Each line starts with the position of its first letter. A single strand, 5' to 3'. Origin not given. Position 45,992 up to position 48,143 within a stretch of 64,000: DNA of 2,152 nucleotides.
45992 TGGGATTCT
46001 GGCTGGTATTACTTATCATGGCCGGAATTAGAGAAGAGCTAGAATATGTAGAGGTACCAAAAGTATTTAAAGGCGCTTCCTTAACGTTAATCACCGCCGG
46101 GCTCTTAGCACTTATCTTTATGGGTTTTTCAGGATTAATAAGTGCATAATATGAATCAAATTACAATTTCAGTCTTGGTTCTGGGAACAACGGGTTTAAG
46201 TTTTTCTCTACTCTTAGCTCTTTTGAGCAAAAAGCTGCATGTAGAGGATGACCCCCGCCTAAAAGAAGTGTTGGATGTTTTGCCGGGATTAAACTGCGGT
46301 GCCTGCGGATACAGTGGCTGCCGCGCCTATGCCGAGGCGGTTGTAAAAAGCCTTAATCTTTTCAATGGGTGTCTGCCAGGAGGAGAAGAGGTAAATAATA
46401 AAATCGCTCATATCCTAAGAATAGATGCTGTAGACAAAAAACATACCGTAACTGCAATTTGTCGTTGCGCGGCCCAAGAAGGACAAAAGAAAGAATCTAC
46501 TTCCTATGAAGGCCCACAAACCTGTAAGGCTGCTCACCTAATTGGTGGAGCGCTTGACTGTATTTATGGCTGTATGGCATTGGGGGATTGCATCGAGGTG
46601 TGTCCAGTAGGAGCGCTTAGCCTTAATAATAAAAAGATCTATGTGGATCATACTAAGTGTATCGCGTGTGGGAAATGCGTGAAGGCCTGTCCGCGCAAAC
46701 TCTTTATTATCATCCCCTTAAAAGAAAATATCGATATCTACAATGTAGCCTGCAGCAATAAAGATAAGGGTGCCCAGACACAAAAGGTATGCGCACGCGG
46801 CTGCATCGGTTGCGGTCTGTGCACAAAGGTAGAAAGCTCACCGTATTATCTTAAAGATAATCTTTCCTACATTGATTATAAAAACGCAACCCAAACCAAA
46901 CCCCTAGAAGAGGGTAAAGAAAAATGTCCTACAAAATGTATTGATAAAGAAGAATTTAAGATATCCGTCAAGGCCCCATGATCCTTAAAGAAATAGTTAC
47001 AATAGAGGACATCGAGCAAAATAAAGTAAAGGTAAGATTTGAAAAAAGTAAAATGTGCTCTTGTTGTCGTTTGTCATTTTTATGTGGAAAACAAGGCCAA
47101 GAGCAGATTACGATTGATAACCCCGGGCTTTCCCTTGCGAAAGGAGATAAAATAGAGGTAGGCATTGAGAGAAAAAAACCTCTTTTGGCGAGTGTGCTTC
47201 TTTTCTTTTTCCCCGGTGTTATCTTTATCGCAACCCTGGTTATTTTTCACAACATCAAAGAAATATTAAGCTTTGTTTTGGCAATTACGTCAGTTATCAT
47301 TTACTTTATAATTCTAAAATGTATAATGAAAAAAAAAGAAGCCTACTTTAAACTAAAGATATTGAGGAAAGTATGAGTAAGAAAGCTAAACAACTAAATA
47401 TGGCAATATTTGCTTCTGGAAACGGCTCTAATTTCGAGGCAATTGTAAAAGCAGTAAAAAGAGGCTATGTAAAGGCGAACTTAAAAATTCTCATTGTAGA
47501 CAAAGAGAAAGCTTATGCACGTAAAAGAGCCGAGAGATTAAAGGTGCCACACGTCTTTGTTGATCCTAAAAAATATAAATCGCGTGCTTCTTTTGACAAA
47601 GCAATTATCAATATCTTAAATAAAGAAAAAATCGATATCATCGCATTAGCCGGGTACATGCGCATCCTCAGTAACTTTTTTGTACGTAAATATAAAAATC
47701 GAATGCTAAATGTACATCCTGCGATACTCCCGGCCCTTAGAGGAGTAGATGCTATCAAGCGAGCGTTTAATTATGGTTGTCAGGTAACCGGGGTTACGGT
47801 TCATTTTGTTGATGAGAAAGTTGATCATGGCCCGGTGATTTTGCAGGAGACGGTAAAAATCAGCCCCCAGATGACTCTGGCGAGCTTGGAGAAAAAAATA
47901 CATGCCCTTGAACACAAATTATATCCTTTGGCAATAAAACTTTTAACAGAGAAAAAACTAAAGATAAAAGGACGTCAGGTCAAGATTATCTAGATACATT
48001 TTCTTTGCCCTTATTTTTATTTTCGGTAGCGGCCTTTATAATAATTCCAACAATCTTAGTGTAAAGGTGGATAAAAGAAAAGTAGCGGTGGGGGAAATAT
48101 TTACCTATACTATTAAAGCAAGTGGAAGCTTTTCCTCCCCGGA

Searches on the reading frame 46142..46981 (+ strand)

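Call 95: search_protein_families(library=pfam, proteins=[window:46142-46981:+], max_evalue=0.00001)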
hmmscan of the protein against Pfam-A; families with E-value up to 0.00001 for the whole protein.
window:46142-46981:+ (279 aa): 7 families
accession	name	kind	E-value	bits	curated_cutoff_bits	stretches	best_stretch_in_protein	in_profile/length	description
PF04060.18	FeS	-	7.7e-12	45.2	23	1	47-78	1-32/33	Putative Fe-S cluster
PF13237.11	Fer4_10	-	7.4e-10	39.1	25.5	2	165-229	1-50/53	4Fe-4S dicluster domain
PF12838.12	Fer4_7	-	1.4e-08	35.5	27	1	140-185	2-50/52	4Fe-4S dicluster domain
PF00037.32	Fer4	-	2.3e-08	34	21.1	1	166-185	1-20/24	4Fe-4S binding domain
PF13370.11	Fer4_13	-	8.1e-07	30.1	24.5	0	220-267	5-56/58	4Fe-4S single cluster domain of Ferredoxin I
PF13187.11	Fer4_9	-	1e-06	29.1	27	1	143-186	4-50/52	4Fe-4S dicluster domain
PF12837.12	Fer4_6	-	4.6e-06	26.8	25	1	165-185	1-21/24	4Fe-4S binding domain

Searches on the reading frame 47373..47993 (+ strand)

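Call 95: search_protein_families(library=pfam, proteins=[window:47373-47993:+], max_evalue=0.00001)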
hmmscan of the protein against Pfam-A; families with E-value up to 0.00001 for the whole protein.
window:47373-47993:+ (206 aa): 1 family
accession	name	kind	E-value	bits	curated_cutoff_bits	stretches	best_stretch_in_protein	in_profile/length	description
PF00551.24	Formyl_trans_N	-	2e-52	178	26.1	1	9-188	2-181/181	Formyl transferase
